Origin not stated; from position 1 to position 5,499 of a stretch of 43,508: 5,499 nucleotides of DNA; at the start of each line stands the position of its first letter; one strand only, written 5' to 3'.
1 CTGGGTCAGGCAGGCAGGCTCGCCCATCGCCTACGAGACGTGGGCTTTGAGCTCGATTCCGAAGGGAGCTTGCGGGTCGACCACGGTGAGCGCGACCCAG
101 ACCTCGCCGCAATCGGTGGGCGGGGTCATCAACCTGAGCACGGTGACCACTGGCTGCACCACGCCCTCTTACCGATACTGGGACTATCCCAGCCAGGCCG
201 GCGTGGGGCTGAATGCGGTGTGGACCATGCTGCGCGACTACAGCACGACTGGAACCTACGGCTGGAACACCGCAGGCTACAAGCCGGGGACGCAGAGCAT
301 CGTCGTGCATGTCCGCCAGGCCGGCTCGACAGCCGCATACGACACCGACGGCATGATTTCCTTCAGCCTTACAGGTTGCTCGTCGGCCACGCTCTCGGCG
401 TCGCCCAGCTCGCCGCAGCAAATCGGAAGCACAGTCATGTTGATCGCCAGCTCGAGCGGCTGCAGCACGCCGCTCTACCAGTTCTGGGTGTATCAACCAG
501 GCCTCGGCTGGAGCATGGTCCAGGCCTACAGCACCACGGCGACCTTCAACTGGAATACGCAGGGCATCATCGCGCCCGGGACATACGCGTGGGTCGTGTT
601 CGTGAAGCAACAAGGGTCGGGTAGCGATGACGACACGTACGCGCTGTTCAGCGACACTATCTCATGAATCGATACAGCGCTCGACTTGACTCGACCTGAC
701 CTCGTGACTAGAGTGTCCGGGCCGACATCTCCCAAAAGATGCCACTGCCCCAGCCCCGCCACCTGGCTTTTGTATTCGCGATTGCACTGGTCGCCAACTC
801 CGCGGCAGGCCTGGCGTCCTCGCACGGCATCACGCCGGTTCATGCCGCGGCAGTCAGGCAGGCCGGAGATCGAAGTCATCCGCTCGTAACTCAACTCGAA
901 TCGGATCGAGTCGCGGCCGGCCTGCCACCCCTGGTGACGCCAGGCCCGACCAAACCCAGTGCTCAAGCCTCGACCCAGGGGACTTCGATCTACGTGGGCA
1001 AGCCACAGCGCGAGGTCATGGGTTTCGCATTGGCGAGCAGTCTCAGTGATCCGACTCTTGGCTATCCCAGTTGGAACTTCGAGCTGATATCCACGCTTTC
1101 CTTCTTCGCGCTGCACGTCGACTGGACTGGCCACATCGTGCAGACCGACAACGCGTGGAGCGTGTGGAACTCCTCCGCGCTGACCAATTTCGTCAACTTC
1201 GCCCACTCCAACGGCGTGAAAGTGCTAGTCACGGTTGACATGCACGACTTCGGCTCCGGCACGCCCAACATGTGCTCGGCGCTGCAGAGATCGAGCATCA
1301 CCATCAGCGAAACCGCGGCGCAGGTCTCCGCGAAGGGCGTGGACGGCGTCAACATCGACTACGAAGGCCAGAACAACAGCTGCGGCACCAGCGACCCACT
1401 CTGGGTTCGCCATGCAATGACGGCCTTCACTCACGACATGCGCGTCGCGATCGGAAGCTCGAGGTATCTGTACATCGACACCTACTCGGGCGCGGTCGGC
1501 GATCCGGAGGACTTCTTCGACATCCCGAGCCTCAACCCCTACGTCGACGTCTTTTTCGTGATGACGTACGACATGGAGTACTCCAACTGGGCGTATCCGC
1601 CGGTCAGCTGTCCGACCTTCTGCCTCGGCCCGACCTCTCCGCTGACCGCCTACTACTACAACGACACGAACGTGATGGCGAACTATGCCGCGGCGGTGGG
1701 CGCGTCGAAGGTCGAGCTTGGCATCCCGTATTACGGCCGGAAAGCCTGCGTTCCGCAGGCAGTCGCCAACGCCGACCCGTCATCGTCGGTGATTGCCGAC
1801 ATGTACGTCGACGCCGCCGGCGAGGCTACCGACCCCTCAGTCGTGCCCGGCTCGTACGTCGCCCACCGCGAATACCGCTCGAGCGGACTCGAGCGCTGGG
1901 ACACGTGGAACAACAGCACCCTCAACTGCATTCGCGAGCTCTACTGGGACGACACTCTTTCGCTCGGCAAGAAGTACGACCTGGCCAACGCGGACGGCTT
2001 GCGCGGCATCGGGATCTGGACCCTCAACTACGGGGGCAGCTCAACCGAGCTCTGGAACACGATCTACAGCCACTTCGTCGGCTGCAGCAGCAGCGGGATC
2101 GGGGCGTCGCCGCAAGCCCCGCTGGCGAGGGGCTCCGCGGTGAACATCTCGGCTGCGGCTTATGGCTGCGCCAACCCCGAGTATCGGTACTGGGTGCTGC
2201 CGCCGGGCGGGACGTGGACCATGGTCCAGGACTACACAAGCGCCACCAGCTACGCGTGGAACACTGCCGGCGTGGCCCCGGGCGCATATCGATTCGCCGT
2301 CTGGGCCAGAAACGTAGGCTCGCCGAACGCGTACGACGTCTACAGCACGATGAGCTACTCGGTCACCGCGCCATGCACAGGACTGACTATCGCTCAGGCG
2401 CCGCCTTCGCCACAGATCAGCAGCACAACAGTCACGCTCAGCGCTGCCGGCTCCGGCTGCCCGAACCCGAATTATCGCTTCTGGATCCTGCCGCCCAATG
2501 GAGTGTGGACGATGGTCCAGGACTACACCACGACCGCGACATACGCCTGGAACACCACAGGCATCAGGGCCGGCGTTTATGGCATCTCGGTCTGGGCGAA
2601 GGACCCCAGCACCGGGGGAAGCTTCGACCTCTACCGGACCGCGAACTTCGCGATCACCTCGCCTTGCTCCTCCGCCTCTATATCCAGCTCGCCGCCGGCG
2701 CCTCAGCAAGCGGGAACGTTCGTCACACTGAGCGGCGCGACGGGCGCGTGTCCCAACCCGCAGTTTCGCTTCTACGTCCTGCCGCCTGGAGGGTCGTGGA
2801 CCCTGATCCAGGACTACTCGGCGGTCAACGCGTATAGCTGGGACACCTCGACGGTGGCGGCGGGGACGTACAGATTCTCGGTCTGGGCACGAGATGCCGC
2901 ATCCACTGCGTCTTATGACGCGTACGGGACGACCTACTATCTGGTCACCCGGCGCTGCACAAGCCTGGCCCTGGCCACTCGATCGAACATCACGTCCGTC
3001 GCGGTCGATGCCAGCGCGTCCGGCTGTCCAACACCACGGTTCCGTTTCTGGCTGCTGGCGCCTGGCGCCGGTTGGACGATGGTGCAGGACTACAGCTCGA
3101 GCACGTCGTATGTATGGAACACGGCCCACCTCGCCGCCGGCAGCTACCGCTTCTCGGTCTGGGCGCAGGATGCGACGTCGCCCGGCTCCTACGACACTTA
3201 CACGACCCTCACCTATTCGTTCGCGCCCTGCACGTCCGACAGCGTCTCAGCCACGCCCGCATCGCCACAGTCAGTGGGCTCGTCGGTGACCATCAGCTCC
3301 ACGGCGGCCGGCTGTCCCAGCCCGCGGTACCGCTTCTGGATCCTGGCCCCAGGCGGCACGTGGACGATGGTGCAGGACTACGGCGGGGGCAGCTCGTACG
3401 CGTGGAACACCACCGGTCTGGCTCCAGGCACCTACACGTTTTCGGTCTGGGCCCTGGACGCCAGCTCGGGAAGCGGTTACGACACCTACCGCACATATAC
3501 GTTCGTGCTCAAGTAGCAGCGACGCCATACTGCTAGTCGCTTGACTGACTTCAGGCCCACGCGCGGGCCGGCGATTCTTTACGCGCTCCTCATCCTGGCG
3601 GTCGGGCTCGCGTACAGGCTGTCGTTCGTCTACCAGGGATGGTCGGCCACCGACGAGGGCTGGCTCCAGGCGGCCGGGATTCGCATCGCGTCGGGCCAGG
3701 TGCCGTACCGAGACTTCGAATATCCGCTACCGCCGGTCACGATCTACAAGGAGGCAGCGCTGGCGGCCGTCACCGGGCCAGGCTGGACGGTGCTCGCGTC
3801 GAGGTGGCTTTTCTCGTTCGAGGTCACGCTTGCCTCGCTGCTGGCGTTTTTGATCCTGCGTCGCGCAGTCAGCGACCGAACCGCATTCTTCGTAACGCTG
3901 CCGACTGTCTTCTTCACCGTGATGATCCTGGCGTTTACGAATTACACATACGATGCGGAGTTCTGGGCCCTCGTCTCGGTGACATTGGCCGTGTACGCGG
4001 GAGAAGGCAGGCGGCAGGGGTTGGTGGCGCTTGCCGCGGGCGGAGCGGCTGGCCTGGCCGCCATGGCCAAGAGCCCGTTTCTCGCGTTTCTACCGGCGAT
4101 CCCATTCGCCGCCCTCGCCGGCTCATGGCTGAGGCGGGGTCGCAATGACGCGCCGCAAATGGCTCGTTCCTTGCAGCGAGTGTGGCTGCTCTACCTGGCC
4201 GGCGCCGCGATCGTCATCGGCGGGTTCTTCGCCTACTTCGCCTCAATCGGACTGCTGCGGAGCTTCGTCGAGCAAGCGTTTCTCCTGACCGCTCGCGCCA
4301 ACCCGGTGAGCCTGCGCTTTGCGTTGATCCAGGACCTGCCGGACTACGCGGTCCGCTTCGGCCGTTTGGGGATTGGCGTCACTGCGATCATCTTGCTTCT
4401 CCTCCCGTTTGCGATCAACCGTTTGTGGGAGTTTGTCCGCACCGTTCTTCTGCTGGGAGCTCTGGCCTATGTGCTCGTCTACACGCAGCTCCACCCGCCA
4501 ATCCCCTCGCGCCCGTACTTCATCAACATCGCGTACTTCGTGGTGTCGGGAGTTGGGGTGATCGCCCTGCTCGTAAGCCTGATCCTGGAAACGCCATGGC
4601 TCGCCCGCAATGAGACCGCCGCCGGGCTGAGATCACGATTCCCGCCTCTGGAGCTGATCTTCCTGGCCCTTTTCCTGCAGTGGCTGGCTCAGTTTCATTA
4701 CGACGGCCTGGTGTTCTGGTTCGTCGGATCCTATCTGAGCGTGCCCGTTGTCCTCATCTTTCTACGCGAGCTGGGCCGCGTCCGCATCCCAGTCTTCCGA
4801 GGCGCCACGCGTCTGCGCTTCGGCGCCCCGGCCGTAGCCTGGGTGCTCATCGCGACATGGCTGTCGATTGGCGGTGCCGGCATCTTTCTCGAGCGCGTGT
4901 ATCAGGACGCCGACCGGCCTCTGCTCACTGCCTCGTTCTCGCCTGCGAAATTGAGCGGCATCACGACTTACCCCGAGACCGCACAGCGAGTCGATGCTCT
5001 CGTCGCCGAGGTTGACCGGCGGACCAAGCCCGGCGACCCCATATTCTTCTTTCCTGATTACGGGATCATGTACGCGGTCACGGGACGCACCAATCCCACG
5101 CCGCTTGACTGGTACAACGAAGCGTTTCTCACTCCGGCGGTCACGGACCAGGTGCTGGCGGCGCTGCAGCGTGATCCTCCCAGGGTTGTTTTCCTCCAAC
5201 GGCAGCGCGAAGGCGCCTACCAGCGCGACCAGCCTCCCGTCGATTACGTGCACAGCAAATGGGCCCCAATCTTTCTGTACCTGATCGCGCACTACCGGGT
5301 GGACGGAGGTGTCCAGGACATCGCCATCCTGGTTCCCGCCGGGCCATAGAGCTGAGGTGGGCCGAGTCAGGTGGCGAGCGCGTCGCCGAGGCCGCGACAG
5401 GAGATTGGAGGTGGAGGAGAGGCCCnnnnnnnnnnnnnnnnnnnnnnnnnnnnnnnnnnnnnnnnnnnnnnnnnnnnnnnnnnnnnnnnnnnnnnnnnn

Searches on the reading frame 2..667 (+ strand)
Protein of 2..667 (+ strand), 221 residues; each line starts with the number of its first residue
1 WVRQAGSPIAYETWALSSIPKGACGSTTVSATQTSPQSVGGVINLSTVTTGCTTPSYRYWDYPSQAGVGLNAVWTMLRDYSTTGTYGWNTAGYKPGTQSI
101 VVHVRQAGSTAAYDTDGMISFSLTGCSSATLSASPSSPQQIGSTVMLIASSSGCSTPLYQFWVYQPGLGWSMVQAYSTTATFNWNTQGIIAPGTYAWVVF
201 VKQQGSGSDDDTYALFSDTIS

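Call 9: search_protein_families(library=pfam, proteins=[window:2-667:+], max_evalue=1)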
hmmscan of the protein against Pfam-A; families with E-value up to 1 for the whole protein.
window:2-667:+ (221 aa): 0 families

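Call 10: search_protein_families(library=ncbifam, proteins=[window:2-667:+], max_evalue=1)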
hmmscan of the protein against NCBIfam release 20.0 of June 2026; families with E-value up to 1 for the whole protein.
window:2-667:+ (221 aa): 1 family
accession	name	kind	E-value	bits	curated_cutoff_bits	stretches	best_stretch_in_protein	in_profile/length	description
NF010681.0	PRK14081.1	equivalog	5.9e-07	28.1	842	2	96-203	544-649/667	triple tyrosine motif-containing protein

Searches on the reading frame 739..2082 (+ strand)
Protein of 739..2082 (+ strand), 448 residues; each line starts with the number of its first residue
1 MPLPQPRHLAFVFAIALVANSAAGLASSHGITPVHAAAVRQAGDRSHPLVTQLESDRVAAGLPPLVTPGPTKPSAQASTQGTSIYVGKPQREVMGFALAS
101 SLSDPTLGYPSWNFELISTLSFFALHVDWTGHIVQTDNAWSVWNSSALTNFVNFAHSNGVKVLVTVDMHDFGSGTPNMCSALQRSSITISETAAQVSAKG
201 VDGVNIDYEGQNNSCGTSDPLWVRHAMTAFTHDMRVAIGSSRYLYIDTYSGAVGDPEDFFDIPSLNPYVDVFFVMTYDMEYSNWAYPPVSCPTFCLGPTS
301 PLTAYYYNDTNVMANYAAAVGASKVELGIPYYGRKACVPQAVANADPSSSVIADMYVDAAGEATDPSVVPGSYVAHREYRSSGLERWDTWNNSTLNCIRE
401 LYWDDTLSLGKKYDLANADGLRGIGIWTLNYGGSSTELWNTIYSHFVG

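Call 74: search_solved_structures(query=window:739-2082:+, max_evalue=0.001)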
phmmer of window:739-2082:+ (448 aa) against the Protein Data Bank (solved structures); distinct sequences matched with E-value up to 0.001: 26.
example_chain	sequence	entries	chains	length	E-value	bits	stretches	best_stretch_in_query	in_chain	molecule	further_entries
4wiw_A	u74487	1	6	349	4.1e-14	55.6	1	127-435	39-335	Glycoside hydrolase family 18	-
8xbd_B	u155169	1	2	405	3.7e-10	42.6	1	161-335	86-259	GH18 chitinase-like superfamily protein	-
6jm7_A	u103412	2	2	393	4.4e-10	42.3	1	159-430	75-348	ofchtiv | ofchtiv-allosamidin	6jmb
9bug_A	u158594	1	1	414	4.7e-10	42.2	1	160-335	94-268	Exochitinase 1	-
8fg5_A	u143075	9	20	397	1.9e-09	40.2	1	142-338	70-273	Acidic mammalian chitinase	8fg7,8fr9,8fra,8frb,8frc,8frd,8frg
6jm8_A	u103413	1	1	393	3.3e-09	39.4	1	159-430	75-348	ofchtiv-g5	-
3qok_A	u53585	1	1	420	8.1e-09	38.2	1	177-335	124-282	Putative chitinase II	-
4nzc_A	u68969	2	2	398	1.1e-07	34.5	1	179-335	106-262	Glycoside hydrolase family 18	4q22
6hm1_A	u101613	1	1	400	1.1e-07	34.5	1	179-335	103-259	Glycoside hydrolase family 18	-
4ptm_A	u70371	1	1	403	1.1e-07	34.4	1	179-335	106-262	Glycoside hydrolase family 18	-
4lgx_A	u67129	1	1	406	1.1e-07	34.4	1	179-335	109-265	Glycoside hydrolase family 18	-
6f8n_A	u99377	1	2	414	2.8e-07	33.1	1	179-335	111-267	Glycoside hydrolase family 18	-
2ybt_A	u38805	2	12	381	6.7e-07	31.8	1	143-337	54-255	ACIDIC MAMMALIAN CHITINASE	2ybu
3fxy_A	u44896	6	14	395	7.2e-07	31.7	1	143-337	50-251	Acidic mammalian chitinase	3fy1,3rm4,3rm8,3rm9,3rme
5xwf_A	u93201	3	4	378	1.7e-06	30.5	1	137-441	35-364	Fungal chitinase from Rhizomucor miehei (SeMet-substituted proteins) | Chintase | Chitinase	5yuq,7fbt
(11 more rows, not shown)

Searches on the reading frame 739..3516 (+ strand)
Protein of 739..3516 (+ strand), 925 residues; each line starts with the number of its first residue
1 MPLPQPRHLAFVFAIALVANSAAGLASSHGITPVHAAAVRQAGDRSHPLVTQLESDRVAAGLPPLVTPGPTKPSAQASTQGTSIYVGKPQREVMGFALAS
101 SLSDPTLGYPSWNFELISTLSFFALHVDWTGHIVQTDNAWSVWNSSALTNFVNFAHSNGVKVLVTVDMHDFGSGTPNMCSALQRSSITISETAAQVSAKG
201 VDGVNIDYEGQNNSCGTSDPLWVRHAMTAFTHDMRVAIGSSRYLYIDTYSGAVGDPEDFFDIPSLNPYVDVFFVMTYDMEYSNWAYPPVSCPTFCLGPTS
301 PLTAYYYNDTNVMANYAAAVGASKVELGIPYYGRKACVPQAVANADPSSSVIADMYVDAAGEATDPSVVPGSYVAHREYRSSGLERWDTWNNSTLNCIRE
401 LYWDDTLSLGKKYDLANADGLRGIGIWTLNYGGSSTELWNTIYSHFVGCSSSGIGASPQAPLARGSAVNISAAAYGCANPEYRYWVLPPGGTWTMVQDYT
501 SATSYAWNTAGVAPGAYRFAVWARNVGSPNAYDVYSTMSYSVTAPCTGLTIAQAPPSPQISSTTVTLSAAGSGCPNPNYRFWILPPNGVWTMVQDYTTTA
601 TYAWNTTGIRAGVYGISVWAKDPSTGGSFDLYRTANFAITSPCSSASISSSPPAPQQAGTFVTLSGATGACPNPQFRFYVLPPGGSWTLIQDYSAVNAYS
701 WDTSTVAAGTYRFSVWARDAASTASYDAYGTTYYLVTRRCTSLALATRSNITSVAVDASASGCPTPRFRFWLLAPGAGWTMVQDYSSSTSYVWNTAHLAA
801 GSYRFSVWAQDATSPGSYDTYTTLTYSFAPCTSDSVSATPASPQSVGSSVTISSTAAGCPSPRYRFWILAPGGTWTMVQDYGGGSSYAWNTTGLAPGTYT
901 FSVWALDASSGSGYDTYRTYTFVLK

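Call 9: search_protein_families(library=pfam, proteins=[window:739-3516:+], max_evalue=1)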
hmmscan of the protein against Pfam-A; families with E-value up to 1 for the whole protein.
window:739-3516:+ (925 aa): 5 families
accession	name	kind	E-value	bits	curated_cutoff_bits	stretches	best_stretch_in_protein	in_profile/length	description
PF07495.19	Y_Y_Y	-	8.1e-25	86.9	26.6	5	863-923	9-63/65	Y_Y_Y domain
PF00704.34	Glyco_hydro_18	-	7.3e-19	69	29.6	1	142-431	48-316/317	Glycosyl hydrolases family 18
PF23916.1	TIM-barrel_EndoS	-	0.00097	19.3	27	1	149-280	49-173/238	Endo-beta-N-acetylglucosaminidase EndoS TIM-barrel domain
PF05409.19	Peptidase_C30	-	0.0036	17.1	25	0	833-890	41-98/288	Coronavirus endopeptidase C30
PF16775.10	ZoocinA_TRD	-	0.03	14.9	27.4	0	587-611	13-37/106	Target recognition domain of lytic exoenzyme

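Call 10: search_protein_families(library=ncbifam, proteins=[window:739-3516:+], max_evalue=1)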
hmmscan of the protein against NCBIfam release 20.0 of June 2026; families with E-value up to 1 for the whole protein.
window:739-3516:+ (925 aa): 2 families
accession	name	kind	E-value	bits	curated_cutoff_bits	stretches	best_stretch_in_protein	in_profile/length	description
NF010681.0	PRK14081.1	equivalog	1.2e-27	96.4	842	3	680-923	131-376/667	triple tyrosine motif-containing protein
NF052619.1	ChiD_Serratia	equivalog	5.6e-11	42.1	750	1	176-335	119-278/416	chitinase ChiD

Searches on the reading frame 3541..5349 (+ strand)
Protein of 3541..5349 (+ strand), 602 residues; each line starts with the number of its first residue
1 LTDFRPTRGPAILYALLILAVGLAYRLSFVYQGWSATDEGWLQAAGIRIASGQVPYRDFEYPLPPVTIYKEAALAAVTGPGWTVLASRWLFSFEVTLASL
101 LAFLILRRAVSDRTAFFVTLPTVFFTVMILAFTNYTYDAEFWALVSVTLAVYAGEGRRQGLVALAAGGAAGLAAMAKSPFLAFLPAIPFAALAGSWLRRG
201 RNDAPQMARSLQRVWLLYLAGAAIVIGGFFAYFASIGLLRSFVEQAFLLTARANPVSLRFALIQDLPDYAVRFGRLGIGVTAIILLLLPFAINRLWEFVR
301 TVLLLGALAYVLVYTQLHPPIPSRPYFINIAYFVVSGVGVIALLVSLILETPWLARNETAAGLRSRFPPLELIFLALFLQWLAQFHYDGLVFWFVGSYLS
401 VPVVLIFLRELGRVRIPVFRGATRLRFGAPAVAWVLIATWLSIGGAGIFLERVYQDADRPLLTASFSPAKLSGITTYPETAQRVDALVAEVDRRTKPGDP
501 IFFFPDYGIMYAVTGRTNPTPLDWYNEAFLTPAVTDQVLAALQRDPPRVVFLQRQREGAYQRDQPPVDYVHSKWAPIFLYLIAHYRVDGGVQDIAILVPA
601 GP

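Call 12: search_protein_families(library=pfam, proteins=[window:3541-5349:+], max_evalue=0.001)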
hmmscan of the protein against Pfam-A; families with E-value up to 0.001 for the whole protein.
window:3541-5349:+ (602 aa): 0 families

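Call 54: search_protein_families(library=pfam, proteins=[window:3541-5349:+], max_evalue=0.1)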
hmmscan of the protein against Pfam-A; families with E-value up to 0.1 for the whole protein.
window:3541-5349:+ (602 aa): 0 families

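Call 70: search_protein_families(library=ncbifam, proteins=[window:3541-5349:+], max_evalue=0.01)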
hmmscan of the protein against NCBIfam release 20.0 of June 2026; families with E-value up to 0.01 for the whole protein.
window:3541-5349:+ (602 aa): 0 families
